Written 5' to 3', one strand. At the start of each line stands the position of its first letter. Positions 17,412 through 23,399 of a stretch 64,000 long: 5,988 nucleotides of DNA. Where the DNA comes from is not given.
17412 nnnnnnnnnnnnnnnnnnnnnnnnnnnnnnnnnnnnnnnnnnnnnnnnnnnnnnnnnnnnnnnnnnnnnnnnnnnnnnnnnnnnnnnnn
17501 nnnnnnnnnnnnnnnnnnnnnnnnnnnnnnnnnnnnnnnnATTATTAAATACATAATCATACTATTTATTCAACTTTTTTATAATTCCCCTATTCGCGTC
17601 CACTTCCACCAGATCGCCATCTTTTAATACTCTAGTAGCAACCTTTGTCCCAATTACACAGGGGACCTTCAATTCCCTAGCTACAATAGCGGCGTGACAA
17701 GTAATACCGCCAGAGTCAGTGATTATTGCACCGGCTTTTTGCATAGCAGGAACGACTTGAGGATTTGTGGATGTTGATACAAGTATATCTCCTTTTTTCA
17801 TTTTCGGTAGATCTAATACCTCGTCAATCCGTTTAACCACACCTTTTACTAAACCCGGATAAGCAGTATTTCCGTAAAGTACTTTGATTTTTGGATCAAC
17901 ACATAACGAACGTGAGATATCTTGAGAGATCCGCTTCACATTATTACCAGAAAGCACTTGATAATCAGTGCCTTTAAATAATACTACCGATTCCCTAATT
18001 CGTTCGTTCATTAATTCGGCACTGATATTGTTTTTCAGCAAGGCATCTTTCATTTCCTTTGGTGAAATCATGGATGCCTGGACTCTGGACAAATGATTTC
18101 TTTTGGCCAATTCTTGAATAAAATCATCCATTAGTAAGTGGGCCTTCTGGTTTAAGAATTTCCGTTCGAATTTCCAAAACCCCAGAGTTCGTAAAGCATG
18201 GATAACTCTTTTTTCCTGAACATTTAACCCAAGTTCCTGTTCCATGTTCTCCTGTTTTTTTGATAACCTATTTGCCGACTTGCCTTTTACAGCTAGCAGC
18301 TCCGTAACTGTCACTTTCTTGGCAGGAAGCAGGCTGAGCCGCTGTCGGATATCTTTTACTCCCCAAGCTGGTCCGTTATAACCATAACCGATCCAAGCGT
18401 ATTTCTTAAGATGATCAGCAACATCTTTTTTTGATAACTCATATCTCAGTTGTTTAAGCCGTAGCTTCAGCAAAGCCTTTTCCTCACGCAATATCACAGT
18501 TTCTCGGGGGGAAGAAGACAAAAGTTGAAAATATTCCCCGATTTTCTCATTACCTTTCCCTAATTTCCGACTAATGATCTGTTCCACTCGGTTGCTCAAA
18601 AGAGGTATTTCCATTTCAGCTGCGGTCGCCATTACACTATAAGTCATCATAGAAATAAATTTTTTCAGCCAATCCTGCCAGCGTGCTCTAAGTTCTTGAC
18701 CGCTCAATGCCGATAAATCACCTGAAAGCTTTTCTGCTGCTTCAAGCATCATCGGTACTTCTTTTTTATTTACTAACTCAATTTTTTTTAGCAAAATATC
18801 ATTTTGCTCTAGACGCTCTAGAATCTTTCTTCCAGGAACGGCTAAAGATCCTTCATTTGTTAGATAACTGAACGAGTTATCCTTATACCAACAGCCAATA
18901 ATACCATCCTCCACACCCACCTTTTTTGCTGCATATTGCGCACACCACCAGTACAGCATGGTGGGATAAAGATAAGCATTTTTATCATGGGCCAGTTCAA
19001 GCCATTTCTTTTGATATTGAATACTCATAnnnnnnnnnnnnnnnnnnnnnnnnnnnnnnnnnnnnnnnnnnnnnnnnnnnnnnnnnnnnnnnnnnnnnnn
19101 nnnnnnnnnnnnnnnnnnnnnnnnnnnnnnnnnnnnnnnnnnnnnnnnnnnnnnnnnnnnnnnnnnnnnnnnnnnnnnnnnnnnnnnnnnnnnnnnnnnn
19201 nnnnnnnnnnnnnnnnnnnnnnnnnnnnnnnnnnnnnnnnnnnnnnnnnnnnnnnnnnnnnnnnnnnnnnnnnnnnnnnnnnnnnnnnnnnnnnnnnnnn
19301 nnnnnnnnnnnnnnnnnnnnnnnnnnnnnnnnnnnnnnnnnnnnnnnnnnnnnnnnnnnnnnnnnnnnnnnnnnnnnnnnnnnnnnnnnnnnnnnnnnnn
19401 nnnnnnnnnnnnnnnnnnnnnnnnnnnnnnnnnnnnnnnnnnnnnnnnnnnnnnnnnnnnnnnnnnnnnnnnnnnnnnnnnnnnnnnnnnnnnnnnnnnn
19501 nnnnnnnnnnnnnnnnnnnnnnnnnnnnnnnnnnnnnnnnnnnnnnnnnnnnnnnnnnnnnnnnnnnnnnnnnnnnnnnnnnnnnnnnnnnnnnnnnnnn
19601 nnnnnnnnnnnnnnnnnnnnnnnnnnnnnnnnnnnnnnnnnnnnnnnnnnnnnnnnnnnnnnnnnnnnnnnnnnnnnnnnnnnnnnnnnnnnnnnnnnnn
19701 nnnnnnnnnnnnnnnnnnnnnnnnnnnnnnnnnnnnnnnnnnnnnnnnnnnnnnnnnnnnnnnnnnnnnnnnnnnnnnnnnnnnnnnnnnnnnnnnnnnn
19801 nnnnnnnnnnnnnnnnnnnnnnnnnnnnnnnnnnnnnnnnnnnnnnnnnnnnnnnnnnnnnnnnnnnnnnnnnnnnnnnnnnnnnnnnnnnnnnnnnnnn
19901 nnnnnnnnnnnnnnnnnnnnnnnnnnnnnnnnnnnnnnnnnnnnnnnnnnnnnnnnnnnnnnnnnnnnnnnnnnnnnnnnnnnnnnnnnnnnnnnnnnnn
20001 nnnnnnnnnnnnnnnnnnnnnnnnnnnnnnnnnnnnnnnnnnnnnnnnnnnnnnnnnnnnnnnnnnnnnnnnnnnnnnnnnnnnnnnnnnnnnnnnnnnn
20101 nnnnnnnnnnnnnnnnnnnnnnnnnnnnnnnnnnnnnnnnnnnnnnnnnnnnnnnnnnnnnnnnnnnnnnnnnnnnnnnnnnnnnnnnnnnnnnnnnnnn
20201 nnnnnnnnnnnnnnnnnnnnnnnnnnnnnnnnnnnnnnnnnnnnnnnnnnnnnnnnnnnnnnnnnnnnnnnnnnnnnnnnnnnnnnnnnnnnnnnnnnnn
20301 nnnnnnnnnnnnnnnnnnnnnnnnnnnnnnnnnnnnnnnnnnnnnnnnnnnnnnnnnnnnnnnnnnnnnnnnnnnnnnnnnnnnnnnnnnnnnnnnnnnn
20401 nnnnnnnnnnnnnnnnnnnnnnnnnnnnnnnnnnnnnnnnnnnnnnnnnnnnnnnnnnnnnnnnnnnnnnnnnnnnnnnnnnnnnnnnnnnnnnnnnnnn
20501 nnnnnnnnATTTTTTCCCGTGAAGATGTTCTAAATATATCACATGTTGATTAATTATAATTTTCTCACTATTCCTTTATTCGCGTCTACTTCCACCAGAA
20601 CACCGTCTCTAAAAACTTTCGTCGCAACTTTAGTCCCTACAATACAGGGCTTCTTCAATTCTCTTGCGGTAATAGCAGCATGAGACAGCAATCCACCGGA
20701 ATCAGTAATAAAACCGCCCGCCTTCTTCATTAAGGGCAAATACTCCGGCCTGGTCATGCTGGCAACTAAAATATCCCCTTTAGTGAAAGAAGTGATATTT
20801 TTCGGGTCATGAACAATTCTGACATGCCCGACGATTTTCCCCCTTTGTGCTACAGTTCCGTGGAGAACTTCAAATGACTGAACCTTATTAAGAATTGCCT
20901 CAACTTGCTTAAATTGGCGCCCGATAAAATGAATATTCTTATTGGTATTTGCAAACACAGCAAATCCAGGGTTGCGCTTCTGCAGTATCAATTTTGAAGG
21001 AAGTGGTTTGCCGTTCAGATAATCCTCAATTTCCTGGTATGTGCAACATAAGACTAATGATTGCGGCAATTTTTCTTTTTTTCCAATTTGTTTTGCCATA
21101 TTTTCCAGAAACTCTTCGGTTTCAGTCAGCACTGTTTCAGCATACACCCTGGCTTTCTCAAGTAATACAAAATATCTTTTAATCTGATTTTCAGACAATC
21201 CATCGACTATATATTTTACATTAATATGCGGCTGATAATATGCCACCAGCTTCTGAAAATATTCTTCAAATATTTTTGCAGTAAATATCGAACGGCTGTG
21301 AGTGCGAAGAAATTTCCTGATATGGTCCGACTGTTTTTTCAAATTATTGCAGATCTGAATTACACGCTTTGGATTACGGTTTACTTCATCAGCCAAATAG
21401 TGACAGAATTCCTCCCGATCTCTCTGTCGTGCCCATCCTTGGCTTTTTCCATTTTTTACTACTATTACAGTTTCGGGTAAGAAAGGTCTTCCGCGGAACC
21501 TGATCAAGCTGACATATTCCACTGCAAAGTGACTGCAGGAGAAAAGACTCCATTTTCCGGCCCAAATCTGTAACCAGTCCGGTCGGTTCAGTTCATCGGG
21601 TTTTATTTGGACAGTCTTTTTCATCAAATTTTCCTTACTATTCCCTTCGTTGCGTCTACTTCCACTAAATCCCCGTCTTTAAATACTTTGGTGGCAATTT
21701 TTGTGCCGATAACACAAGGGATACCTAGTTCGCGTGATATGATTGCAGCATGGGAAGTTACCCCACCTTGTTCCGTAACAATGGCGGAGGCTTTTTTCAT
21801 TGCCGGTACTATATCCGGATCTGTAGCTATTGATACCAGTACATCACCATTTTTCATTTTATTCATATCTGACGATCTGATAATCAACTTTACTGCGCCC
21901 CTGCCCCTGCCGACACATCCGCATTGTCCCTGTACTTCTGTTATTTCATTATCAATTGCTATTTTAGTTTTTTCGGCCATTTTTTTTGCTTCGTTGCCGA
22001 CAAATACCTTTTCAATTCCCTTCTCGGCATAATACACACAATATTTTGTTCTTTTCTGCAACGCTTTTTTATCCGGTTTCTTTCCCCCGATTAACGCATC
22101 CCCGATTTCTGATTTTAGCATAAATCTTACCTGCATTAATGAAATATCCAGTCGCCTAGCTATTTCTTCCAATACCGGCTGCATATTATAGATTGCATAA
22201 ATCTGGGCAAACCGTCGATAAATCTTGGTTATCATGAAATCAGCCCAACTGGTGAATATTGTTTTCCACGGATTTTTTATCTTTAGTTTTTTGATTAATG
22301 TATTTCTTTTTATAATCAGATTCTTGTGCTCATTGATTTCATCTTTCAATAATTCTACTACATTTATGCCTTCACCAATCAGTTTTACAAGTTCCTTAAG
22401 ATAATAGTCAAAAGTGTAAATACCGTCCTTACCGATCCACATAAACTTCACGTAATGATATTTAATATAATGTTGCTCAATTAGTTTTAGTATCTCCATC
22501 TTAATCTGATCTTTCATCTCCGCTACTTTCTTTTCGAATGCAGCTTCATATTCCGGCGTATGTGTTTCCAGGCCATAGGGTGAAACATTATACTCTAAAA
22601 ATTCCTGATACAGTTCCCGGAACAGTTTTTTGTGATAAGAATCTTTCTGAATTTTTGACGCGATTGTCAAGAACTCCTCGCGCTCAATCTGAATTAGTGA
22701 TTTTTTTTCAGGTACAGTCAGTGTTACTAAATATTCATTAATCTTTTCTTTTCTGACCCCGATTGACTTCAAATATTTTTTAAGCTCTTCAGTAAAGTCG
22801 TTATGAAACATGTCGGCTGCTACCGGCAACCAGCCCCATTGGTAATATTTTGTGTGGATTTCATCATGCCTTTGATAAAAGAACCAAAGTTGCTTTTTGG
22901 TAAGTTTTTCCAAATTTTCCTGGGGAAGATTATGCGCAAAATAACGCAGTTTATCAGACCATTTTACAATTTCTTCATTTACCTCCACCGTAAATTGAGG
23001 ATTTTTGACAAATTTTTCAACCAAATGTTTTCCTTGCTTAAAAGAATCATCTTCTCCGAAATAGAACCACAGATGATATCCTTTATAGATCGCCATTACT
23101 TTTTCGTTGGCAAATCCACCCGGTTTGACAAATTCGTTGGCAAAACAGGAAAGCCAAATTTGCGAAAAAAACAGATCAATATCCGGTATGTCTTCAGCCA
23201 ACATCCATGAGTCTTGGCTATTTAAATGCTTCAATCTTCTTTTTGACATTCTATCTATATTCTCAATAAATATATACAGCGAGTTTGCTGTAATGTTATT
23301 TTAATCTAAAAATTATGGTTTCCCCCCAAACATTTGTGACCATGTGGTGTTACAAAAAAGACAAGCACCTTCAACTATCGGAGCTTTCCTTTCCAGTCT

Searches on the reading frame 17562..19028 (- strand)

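Call 10: search_protein_families(library=pfam, proteins=[window:17562-19028:-], max_evalue=0.01)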
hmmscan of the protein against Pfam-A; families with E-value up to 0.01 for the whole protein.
window:17562-19028:- (488 aa): 1 family
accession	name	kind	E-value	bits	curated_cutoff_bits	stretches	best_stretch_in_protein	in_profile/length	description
PF00391.29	PEP-utilizers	-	3e-25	88.1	23.1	1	411-481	2-72/72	PEP-utilising enzyme, mobile domain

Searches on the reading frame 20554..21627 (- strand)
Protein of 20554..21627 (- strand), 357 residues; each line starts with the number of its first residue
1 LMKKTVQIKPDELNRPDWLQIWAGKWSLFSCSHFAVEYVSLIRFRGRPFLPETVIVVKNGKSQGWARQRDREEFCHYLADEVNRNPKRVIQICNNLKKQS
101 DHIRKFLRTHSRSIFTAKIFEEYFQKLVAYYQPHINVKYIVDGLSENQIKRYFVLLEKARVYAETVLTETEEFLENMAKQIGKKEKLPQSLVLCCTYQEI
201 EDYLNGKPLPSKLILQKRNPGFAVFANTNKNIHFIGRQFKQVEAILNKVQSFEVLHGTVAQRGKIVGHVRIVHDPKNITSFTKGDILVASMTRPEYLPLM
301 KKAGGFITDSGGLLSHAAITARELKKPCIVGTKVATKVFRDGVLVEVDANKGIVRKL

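Call 10: search_protein_families(library=pfam, proteins=[window:20554-21627:-], max_evalue=0.01)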
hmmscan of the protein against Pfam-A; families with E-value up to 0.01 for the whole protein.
window:20554-21627:- (357 aa): 2 families
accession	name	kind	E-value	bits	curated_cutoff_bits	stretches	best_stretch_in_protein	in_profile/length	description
PF00391.29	PEP-utilizers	-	8e-25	86.7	23.1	1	281-352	1-72/72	PEP-utilising enzyme, mobile domain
PF02350.25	Epimerase_2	-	0.0055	16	30.6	0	265-331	232-284/347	UDP-N-acetylglucosamine 2-epimerase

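Call 62: search_protein_families(library=ncbifam, proteins=[window:20554-21627:-], max_evalue=0.001)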
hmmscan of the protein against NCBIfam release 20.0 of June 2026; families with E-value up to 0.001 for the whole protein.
window:20554-21627:- (357 aa): 24 families
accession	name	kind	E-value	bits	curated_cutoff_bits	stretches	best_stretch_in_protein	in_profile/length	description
NF005057.0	PRK06464.1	equivalog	6.2e-32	110.5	598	1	240-355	343-461/798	phosphoenolpyruvate synthase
TIGR01418.1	PEP_synth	equivalog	1.5e-28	99.6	739.75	1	250-355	349-457/784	pyruvate, water dikinase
NF006153.0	PRK08296.1-5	subfamily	6.3e-22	77.7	578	1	253-356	502-605/608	hypothetical protein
NF052631.1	prodigiosin_PigC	equivalog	7.6e-22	77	1300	1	197-355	716-880/883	prodigiosin ligase PigC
NF006151.0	PRK08296.1-3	equivalog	1.3e-21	76.8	693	1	243-355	490-601/604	hypothetical protein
NF052632.1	undecylprod_RedH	equivalog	2.8e-21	75.2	1350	1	242-354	762-875/880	undecylprodigiosin ligase RedH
NF004878.0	PRK06241.1-3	subfamily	1.5e-20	72.9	945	1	254-355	787-887/891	phosphoenolpyruvate synthase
NF006152.0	PRK08296.1-4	equivalog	1e-19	70.4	723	1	248-354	499-605/609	hypothetical protein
NF004882.0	PRK06241.2-3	equivalog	4.7e-19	68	850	1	178-356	635-818/827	phosphoenolpyruvate synthase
NF004978.0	PRK06354.1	subfamily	9.4e-19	67.3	462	1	253-355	481-583/590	pyruvate kinase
NF006149.0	PRK08296.1-1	equivalog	1.9e-17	62.9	730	1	253-355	463-565/568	hypothetical protein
NF041857.1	RIF_Ptrans_rph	equivalog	3.7e-17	62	999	1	157-355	673-862/864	rifamycin-inactivating phosphotransferase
NF006150.0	PRK08296.1-2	subfamily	5.5e-17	61.2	650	1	252-355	500-603/633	hypothetical protein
NF004877.0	PRK06241.1-2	subfamily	8.7e-17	60.7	866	1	155-355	675-866/869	phosphoenolpyruvate synthase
NF004883.0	PRK06241.2-4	equivalog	1.6e-16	59.7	1063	1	253-357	810-913/928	phosphoenolpyruvate synthase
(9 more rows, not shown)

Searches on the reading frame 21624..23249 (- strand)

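Call 10: search_protein_families(library=pfam, proteins=[window:21624-23249:-], max_evalue=0.01)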
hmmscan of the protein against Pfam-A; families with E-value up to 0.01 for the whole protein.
window:21624-23249:- (541 aa): 1 family
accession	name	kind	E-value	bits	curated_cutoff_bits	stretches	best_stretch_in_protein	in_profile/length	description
PF00391.29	PEP-utilizers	-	3.5e-26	91.1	23.1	1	466-536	2-72/72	PEP-utilising enzyme, mobile domain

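Call 62: search_protein_families(library=ncbifam, proteins=[window:21624-23249:-], max_evalue=0.001)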
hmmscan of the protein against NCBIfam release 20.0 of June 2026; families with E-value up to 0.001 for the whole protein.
window:21624-23249:- (541 aa): 26 families (the best 25 are shown)
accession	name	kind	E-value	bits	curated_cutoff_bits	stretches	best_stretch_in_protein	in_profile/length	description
NF005057.0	PRK06464.1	equivalog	2.7e-36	124.9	598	1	420-539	340-461/798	phosphoenolpyruvate synthase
TIGR01418.1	PEP_synth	equivalog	1.2e-33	116.5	739.75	1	423-539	339-457/784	pyruvate, water dikinase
NF006153.0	PRK08296.1-5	subfamily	1.4e-24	86.5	578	1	429-539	494-604/608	hypothetical protein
NF004520.0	PRK05865.1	equivalog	1.5e-20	72.7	1509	1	415-539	715-835/854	sugar epimerase family protein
NF006152.0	PRK08296.1-4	equivalog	5.8e-20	71.2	723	1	424-539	491-606/609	hypothetical protein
NF004978.0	PRK06354.1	subfamily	6.7e-20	71.1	462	1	436-539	478-583/590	pyruvate kinase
NF004881.0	PRK06241.2-2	equivalog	2.5e-19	69.1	883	1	418-538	768-887/898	phosphoenolpyruvate synthase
NF004878.0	PRK06241.1-3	subfamily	3.9e-19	68.3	945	1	441-539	790-887/891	phosphoenolpyruvate synthase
NF004880.0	PRK06241.2-1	equivalog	4e-19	68.1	972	1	376-538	677-834/837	phosphoenolpyruvate synthase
NF006151.0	PRK08296.1-3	equivalog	3.5e-18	65.5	693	1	439-539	501-601/604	hypothetical protein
NF004877.0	PRK06241.1-2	subfamily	4.1e-18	65.1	866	1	389-539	719-866/869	phosphoenolpyruvate synthase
NF004882.0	PRK06241.2-3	equivalog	9.6e-18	63.7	850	1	414-541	691-819/827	phosphoenolpyruvate synthase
NF006150.0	PRK08296.1-2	subfamily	1.4e-17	63.2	650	1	433-539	497-603/633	hypothetical protein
NF004531.0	PRK05878.1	equivalog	2e-17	63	456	1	439-540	354-456/534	pyruvate, phosphate dikinase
NF041857.1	RIF_Ptrans_rph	equivalog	3.6e-17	62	999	1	377-538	704-861/864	rifamycin-inactivating phosphotransferase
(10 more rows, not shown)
